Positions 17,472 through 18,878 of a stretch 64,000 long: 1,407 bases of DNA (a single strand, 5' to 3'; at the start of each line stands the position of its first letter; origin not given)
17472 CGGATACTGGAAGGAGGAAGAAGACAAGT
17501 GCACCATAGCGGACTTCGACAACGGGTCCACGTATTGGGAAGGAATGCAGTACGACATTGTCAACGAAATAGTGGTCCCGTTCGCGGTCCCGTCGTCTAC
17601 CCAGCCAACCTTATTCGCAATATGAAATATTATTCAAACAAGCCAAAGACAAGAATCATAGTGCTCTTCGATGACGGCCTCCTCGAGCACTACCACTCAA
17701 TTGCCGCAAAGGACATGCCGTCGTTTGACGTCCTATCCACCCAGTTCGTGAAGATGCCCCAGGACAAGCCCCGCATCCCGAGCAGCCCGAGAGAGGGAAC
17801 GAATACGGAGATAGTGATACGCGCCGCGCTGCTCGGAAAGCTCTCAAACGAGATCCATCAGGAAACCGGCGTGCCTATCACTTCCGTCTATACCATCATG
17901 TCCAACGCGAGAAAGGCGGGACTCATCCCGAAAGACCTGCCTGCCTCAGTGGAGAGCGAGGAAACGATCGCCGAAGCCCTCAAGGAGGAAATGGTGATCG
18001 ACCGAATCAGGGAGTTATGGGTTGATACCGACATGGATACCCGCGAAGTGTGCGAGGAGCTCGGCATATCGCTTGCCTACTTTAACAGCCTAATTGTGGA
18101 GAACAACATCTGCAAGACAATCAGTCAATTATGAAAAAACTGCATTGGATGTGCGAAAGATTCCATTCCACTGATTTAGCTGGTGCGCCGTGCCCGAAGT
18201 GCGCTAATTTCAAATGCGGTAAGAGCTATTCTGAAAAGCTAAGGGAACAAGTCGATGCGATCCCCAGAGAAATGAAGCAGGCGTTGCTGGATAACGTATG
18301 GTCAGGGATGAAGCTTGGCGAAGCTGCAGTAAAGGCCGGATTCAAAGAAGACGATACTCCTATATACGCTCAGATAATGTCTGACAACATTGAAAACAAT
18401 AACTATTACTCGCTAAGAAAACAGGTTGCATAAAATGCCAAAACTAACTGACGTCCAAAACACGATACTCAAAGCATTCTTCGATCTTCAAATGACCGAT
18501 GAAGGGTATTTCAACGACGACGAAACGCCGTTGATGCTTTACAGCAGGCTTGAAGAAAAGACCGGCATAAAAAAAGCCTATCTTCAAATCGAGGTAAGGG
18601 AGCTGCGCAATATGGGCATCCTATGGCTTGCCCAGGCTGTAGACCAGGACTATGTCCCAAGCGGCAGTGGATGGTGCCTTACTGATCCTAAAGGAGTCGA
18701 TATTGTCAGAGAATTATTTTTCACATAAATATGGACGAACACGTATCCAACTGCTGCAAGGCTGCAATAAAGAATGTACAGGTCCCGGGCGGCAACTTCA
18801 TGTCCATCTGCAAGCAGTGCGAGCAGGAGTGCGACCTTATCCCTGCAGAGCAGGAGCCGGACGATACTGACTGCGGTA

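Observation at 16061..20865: Early region packed with about 15 tiny zinc-ribbon, DnaJ-type-finger, AT-hook and HTH proteins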

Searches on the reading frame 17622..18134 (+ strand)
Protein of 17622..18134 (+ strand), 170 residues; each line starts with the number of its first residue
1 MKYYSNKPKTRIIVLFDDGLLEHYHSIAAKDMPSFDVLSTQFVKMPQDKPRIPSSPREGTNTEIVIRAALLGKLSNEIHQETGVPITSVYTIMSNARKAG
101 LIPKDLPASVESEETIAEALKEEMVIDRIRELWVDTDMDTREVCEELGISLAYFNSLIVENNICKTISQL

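Call 6: search_protein_families(library=pfam, max_evalue=0.1, proteins=[window:17622-18134:+])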
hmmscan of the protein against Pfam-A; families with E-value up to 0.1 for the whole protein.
window:17622-18134:+ (170 aa): 4 families
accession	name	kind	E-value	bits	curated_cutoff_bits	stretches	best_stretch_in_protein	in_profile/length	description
PF08281.18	Sigma70_r4_2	-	0.011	15.8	25.7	0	64-99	18-53/54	Sigma-70, region 4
PF01978.25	TrmB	-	0.027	14.8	25.6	0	76-103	26-53/68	Sugar-specific transcriptional regulator TrmB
PF24409.1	wHTH-PRTase_assc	-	0.08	13.4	27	0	75-106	13-45/83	wHTH-PRTase associated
PF23159.1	WH_Rok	-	0.096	13.3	27.6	0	73-98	20-45/58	Repressor Rok winged helix domain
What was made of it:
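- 17622..18134 (+): 170-aa acidic protein with two HTH units, at about residues 45-105 and 120-165. Sub-threshold Sigma70_r4_2 and TrmB hits (call 6).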

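Call 8: search_protein_families(library=phrogs, max_evalue=0.01, proteins=[window:17622-18134:+])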
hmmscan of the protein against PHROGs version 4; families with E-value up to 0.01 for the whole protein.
window:17622-18134:+ (170 aa): 0 families

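Call 22: search_protein_families(library=ncbifam, max_evalue=0.1, proteins=[window:17622-18134:+])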
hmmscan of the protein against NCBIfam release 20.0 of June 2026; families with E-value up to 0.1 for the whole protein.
window:17622-18134:+ (170 aa): 1 family
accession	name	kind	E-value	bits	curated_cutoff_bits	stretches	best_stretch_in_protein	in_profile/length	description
NF047390.1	TransRegTrmBL1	equivalog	0.087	11.8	650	0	75-134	34-88/341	HTH-type sugar sensing transcriptional regulator TrmBL1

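Call 36: search_solved_structures(query=window:17622-18134:+, max_evalue=5)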
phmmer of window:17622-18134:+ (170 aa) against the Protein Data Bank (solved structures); distinct sequences matched with E-value up to 5: 6.
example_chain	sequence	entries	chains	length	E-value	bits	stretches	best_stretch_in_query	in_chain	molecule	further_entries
8a22_Am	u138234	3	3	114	0.46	13.8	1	82-146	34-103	uL18m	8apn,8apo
2yor_A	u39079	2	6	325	0.54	13.6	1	40-71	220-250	AROMATIC PEROXYGENASE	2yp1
7pn4_A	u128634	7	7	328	0.72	13.2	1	40-71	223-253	Aromatic peroxygenase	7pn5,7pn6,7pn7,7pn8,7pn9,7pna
5oxt_A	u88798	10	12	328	0.73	13.1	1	40-71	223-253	UNSPECIFIC PEROXYGENASE | Aromatic peroxygenase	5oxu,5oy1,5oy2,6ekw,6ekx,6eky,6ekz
9j1q_A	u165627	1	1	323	0.75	13.1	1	40-71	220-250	Aromatic peroxygenase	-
8av5_A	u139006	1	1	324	0.75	13.1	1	40-71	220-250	Aromatic peroxygenase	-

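Call 47: find_related_loci(query=window:17622-18134:+, collection=viral_contigs, flank=8000)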
Query window:17622-18134:+ (170 aa) in viral_contigs; peptide patterns used: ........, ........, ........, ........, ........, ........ (x = any residue, [..] = any of these).
2 stretches matched a pattern, but none encodes a relative of the query by tblastn (E <= 1e-3).

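Call 91: search_dna_similar(query=window:17622-18134:+, collection=phages, mode=protein, max_evalue=0.01, max_rows=10)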
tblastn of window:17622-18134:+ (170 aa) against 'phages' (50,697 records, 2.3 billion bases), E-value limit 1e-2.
No match.

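Call 108: search_protein_representatives(protein=window:17622-18134:+)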
Query: 170 residues. Proteins with E-value up to 0.001 (for the whole library): 17; up to 1e-10: 1; up to 1e-30: 1. The best 17 are listed.
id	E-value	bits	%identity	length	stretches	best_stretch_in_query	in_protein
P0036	1.0e-105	366.8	100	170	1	1-170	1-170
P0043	2.5e-08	50.5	29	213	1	51-165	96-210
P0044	2.8e-07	47.0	34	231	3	43-103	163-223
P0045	1.8e-06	44.4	32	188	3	93-151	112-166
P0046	4.1e-06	43.2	36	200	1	48-166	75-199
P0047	2.4e-05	40.8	28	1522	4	81-164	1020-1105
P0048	3.4e-05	40.2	49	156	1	122-164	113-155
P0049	3.7e-05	40.1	29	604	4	123-162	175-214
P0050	8.9e-05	38.9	25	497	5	56-159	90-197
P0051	1.4e-04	38.3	36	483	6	120-159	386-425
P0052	2.4e-04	37.5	34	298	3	46-106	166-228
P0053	2.6e-04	37.4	30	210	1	33-165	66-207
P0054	2.7e-04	37.4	37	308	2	49-103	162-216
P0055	4.5e-04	36.6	46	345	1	59-104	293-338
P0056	6.1e-04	36.2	28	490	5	44-130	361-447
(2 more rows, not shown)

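Call 109: search_protein_families(library=pfam, max_evalue=0.001, proteins=[P0043, P0044, P0045, P0046, P0048, P0049, P0050, P0051, P0052, P0054])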
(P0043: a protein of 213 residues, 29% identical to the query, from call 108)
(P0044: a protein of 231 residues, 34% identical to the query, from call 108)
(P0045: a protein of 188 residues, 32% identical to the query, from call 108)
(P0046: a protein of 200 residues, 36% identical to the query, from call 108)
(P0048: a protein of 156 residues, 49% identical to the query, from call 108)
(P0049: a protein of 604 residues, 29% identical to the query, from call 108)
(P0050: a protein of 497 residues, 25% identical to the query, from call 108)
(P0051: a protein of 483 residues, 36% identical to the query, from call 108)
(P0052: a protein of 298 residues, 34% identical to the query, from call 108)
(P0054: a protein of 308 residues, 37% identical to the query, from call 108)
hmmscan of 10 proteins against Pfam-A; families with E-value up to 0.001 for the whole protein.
P0043 (213 aa): 0 families

P0044 (231 aa): 2 families
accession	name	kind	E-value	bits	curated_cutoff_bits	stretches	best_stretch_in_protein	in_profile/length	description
PF13384.12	HTH_23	-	4.9e-10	39.4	24.6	0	62-100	9-46/50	Homeodomain-like domain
PF04255.20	DUF433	-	0.00093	19.4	23.6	0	112-136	16-40/56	Protein of unknown function (DUF433)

P0045 (188 aa): 35 families (the best 25 are shown)
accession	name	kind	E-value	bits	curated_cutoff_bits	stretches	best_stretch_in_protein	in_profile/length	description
PF13412.12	HTH_24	-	2.9e-18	65.6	21.9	2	17-55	2-40/48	Winged helix-turn-helix DNA-binding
PF13384.12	HTH_23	-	2.9e-14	52.8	24.6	1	89-115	13-38/50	Homeodomain-like domain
PF12728.13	HTH_17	-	3e-14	53.5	27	1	153-185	2-34/51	Helix-turn-helix domain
PF13404.12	HTH_AsnC-type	-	2.6e-12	46.8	27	2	20-57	5-42/42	AsnC-type helix-turn-helix domain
PF04545.22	Sigma70_r4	-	9e-12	44.8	24.1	0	148-170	17-38/50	Sigma-70, region 4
PF12840.13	HTH_20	-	1.3e-11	44.7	27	0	21-50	7-36/51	Helix-turn-helix domain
PF09339.16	HTH_IclR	-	3.9e-11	43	22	0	29-49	15-35/52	IclR helix-turn-helix domain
PF01047.28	MarR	-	8.9e-11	42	24.6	0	144-176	9-41/59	MarR family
PF08281.18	Sigma70_r4_2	-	1e-10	41.5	25.7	0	151-173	25-47/54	Sigma-70, region 4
PF15978.11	TnsD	-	2.5e-10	40.4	32.4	0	24-70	191-238/355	Tn7-like transposition protein D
PF06056.18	Terminase_5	-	6e-09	36.2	20.3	0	155-174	16-35/58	Putative ATPase subunit of terminase (gpP-like)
PF13518.12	HTH_28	-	6.5e-09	36.2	25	0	28-49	8-29/52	Helix-turn-helix domain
PF08822.17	DUF1804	-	1e-08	35.7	29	0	79-115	4-40/164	Protein of unknown function (DUF1804)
PF12802.13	MarR_2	-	1.4e-08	35.2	27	0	19-56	6-44/61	MarR family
PF13022.12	HTH_Tnp_1_2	-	3e-08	34.2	27.9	0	81-116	10-48/122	Helix-turn-helix of insertion element transposase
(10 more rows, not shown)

P0046 (200 aa): 3 families
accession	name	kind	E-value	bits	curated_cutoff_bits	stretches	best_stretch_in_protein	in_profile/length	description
PF13384.12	HTH_23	-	3.3e-11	43.1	24.6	1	88-131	2-45/50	Homeodomain-like domain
PF13551.12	HTH_29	-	4.9e-07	30.2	28.1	0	101-131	9-40/64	Winged helix-turn helix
PF08281.18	Sigma70_r4_2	-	1.9e-05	24.7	25.7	1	87-129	10-52/54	Sigma-70, region 4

P0048 (156 aa): 2 families
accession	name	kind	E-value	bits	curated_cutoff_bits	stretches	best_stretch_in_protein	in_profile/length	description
PF00098.28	zf-CCHC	-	0.00016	22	20.8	1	68-85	1-18/18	Zinc knuckle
PF13696.11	zf-CCHC_2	-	0.00053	20.2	27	1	70-85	6-21/21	Zinc knuckle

P0049 (604 aa): 84 families (the best 25 are shown)
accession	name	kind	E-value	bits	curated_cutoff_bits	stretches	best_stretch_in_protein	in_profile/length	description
PF13384.12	HTH_23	-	6e-40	134.5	24.6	4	135-170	11-49/50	Homeodomain-like domain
PF13412.12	HTH_24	-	3.1e-37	126.3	21.9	2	280-309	12-41/48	Winged helix-turn-helix DNA-binding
PF04545.22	Sigma70_r4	-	2.9e-35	120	24.1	2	279-307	16-42/50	Sigma-70, region 4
PF01381.28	HTH_3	-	3.3e-35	120.3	23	2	137-164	6-32/55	Helix-turn-helix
PF08281.18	Sigma70_r4_2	-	3.2e-32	110.4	25.7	3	284-306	25-47/54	Sigma-70, region 4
PF12728.13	HTH_17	-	1.8e-26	92.6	27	1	286-308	2-24/51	Helix-turn-helix domain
PF15978.11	TnsD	-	1.2e-25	90.8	32.4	1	324-394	190-260/355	Tn7-like transposition protein D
PF13560.12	HTH_31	-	3.5e-23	82.1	27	0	274-307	3-36/64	Helix-turn-helix domain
PF13518.12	HTH_28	-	2.2e-22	79.3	25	0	135-173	6-47/52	Helix-turn-helix domain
PF12802.13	MarR_2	-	7.3e-22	77.7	27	1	139-163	17-42/61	MarR family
PF13542.12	HTH_Tnp_ISL3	-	1.2e-20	73.2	27.4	0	285-309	27-50/51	Helix-turn-helix domain of transposase family ISL3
PF13551.12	HTH_29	-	4.9e-20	71.8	28.1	0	132-163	2-34/64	Winged helix-turn helix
PF13545.12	HTH_Crp_2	-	2.4e-18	66.3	27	0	141-182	22-68/70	Crp-like helix-turn-helix domain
PF02042.20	RWP-RK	-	3.4e-18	65.7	29.3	0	190-215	13-38/49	RWP-RK domain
PF20432.4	Xre-like-HTH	-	3.9e-18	65.9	25.8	0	189-218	23-52/63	Antitoxin Xre-like helix-turn-helix domain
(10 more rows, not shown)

P0050 (497 aa): 67 families (the best 25 are shown)
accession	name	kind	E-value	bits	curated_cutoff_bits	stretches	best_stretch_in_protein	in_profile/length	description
PF08279.18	HTH_11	-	1.3e-40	137.5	25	2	448-486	4-43/55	HTH domain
PF13412.12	HTH_24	-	2.8e-34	116.9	21.9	2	458-487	17-46/48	Winged helix-turn-helix DNA-binding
PF01022.26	HTH_5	-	1.4e-32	111.8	22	1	340-374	9-43/47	Bacterial regulatory protein, arsR family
PF01978.25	TrmB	-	2.9e-32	110.8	25.6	1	226-261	16-51/68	Sugar-specific transcriptional regulator TrmB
PF14493.12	HTH_40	-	8.3e-30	103.4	27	0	107-148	11-49/89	Helix-turn-helix domain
PF08281.18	Sigma70_r4_2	-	1.4e-27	95.6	25.7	1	99-130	17-48/54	Sigma-70, region 4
PF13384.12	HTH_23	-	1.1e-25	89.1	24.6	0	454-487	12-46/50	Homeodomain-like domain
PF13551.12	HTH_29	-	4.5e-24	84.7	28.1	0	460-487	14-41/64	Winged helix-turn helix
PF09339.16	HTH_IclR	-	1.6e-23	82.7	22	1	454-491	13-51/52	IclR helix-turn-helix domain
PF01325.25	Fe_dep_repress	-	1.8e-23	83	26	1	457-488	21-52/60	Iron dependent repressor, N-terminal DNA binding domain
PF13518.12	HTH_28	-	1.5e-22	79.8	25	0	107-137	11-41/52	Helix-turn-helix domain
PF12728.13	HTH_17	-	3.1e-21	75.8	27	0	233-264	2-29/51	Helix-turn-helix domain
PF13309.12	HTH_22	-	4.5e-21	75.1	29.6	0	236-254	45-63/63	HTH domain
PF01527.26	HTH_Tnp_1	-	1.4e-20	73.7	24.1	0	275-319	9-52/75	Transposase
PF12840.13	HTH_20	-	4.5e-20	71.8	27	1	109-136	19-46/51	Helix-turn-helix domain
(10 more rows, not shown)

P0051 (483 aa): 55 families (the best 25 are shown)
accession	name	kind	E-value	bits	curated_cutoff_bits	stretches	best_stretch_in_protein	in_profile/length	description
PF13384.12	HTH_23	-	1.7e-25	88.5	24.6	2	300-324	13-37/50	Homeodomain-like domain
PF12728.13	HTH_17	-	1.7e-20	73.4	27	0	307-337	4-34/51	Helix-turn-helix domain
PF06056.18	Terminase_5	-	7.7e-19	67.8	20.3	0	356-378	15-37/58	Putative ATPase subunit of terminase (gpP-like)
PF13518.12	HTH_28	-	1.7e-17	63.6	25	0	225-254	8-36/52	Helix-turn-helix domain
PF13551.12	HTH_29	-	8.6e-17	61.4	28.1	1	226-254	7-36/64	Winged helix-turn helix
PF15943.11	YdaS_toxin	-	9.7e-17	61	30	1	233-271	11-49/65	Bacterial toxin YdaS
PF13404.12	HTH_AsnC-type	-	2.7e-16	59.5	27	0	346-372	9-35/42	AsnC-type helix-turn-helix domain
PF08281.18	Sigma70_r4_2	-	2.7e-16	59.4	25.7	0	453-476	25-48/54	Sigma-70, region 4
PF15978.11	TnsD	-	4.2e-16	59.4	32.4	0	295-338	189-234/355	Tn7-like transposition protein D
PF02796.21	HTH_7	-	6.5e-16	58.6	23.8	0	438-471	4-38/45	Helix-turn-helix domain of resolvase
PF01527.26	HTH_Tnp_1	-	6.9e-16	58.7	24.1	1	223-254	16-47/75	Transposase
PF13412.12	HTH_24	-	1.8e-15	56.6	21.9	0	346-372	9-35/48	Winged helix-turn-helix DNA-binding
PF13936.12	HTH_38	-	9e-14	51.4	27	1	218-249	8-39/44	Helix-turn-helix domain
PF04967.18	HTH_10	-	1.2e-13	51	23.1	0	359-373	28-42/53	HTH DNA binding domain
PF07750.17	GcrA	-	1.5e-12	48.6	26.9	0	445-483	9-48/155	GcrA cell cycle regulator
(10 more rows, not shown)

P0052 (298 aa): 14 families
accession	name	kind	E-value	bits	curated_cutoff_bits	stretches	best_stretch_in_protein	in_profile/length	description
PF13384.12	HTH_23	-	3.1e-13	49.5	24.6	0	100-126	8-34/50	Homeodomain-like domain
PF24409.1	wHTH-PRTase_assc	-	1.4e-10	41.5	27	0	57-92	5-41/83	wHTH-PRTase associated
PF08281.18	Sigma70_r4_2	-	1.3e-09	37.9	25.7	0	108-136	25-53/54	Sigma-70, region 4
PF13551.12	HTH_29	-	6e-09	36.3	28.1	0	186-214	3-32/64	Winged helix-turn helix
PF13518.12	HTH_28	-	1.4e-07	31.9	25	0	55-91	5-41/52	Helix-turn-helix domain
PF09339.16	HTH_IclR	-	4.3e-07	30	22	0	256-291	11-46/52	IclR helix-turn-helix domain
PF04539.22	Sigma70_r3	-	2.7e-06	27.8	25.3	0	199-220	25-46/78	Sigma-70 region 3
PF04545.22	Sigma70_r4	-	3.2e-05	23.8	24.1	0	108-130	19-41/50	Sigma-70, region 4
PF01978.25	TrmB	-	3.6e-05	24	25.6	0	59-85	19-45/68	Sugar-specific transcriptional regulator TrmB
PF00196.25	GerE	-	0.0002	21.4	23.5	0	101-124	9-32/57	Bacterial regulatory proteins, luxR family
PF12840.13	HTH_20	-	0.0004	20.7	27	0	101-123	8-32/51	Helix-turn-helix domain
PF12802.13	MarR_2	-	0.00076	20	27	0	99-140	10-51/61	MarR family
PF13412.12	HTH_24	-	0.00077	19.4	21.9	0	61-91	16-46/48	Winged helix-turn-helix DNA-binding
PF12728.13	HTH_17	-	0.00092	19.9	27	0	196-227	3-30/51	Helix-turn-helix domain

P0054 (308 aa): 5 families
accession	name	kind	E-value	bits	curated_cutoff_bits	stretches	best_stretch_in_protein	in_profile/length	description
PF13551.12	HTH_29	-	8.4e-09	35.8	28.1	0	178-214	4-41/64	Winged helix-turn helix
PF08281.18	Sigma70_r4_2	-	1.2e-07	31.7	25.7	0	185-211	26-52/54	Sigma-70, region 4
PF13384.12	HTH_23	-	1.3e-07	31.6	24.6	0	178-206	10-38/50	Homeodomain-like domain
PF02796.21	HTH_7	-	9.7e-05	22.9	23.8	0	176-203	12-39/45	Helix-turn-helix domain of resolvase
PF13518.12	HTH_28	-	0.00022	21.7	25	0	178-214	5-41/52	Helix-turn-helix domain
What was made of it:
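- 17622..18134 (+): Seven of the 10 hits scanned carry HTH families, and five are multi-HTH repeat proteins (call 109).
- On Helix-turn-helix DNA-binding proteins: Seven of the 10 distant relatives scanned carry HTH families such as HTH_23 and Sigma70_r4, and the two halves of 17622 match stretches of these HTH-repeat proteins (calls 108, 109).
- Checked: ORF 17622-18134 is related, distantly, to proteins made of tandem HTH_23 / sigma-70 region 4-type repeats (calls 108, 109).
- HTH: relatives of 17622 are tandem HTH proteins (calls 108, 109). 17622 is a two-HTH DNA binder (calls 108, 109).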

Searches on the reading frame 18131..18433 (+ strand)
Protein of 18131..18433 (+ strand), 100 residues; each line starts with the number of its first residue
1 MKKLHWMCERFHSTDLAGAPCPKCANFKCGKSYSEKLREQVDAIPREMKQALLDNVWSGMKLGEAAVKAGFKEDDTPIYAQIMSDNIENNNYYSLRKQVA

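Call 6: search_protein_families(library=pfam, max_evalue=0.1, proteins=[window:18131-18433:+])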
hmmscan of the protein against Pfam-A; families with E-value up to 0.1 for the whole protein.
window:18131-18433:+ (100 aa): 0 families

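Call 8: search_protein_families(library=phrogs, max_evalue=0.01, proteins=[window:18131-18433:+])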
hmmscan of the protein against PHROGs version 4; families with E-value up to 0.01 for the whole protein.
window:18131-18433:+ (100 aa): 0 families

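Call 22: search_protein_families(library=ncbifam, max_evalue=0.1, proteins=[window:18131-18433:+])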
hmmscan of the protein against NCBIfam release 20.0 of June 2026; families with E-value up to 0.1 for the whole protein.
window:18131-18433:+ (100 aa): 0 families
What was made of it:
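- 18131..18433 (+): 100-aa protein with N-terminal C-x12-CxxC-x4-C (V4478_03240). No family hit (calls 6, 8, 22).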

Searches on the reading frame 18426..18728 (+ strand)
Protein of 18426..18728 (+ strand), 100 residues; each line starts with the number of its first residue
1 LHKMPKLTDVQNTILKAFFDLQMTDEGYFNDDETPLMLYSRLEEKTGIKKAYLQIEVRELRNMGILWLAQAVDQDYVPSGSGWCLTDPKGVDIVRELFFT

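Call 6: search_protein_families(library=pfam, max_evalue=0.1, proteins=[window:18426-18728:+])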
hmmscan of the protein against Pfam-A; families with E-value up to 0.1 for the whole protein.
window:18426-18728:+ (100 aa): 0 families

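Call 8: search_protein_families(library=phrogs, max_evalue=0.01, proteins=[window:18426-18728:+])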
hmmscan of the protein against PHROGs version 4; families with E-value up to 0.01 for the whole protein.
window:18426-18728:+ (100 aa): 0 families

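Call 22: search_protein_families(library=ncbifam, max_evalue=0.1, proteins=[window:18426-18728:+])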
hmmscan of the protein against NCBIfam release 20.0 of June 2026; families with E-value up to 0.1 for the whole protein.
window:18426-18728:+ (100 aa): 1 family
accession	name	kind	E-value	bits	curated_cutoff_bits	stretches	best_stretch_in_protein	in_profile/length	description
TIGR02258.1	2_5_ligase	equivalog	0.096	12.6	65.7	1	3-56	53-106/180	RNA 2',3'-cyclic phosphodiesterase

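Call 80: search_solved_structures(query=window:18426-18728:+, max_evalue=5)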
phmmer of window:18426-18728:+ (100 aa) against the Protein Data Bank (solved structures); distinct sequences matched with E-value up to 5: 4.
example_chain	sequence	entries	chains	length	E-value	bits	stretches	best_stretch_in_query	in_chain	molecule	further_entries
7uw9_d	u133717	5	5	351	0.18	15.1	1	17-75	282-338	V-type proton ATPase subunit d2 | V-type proton ATPase subunit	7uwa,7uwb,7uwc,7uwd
7uzw_A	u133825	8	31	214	0.55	13.6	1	13-56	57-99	CRISPR system Cms endoribonuclease Csm3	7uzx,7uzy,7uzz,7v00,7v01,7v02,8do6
5yjd_A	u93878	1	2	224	0.59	13.5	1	13-56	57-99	Csm3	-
6nbt_A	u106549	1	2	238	0.64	13.4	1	13-56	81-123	CRISPR-associated protein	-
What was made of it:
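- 18426..18728 (+): 97-100 aa acidic ORFan. The start is TTG at 18426 or ATG at 18435. No family or PDB hit (calls 6, 8, 22, 80).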
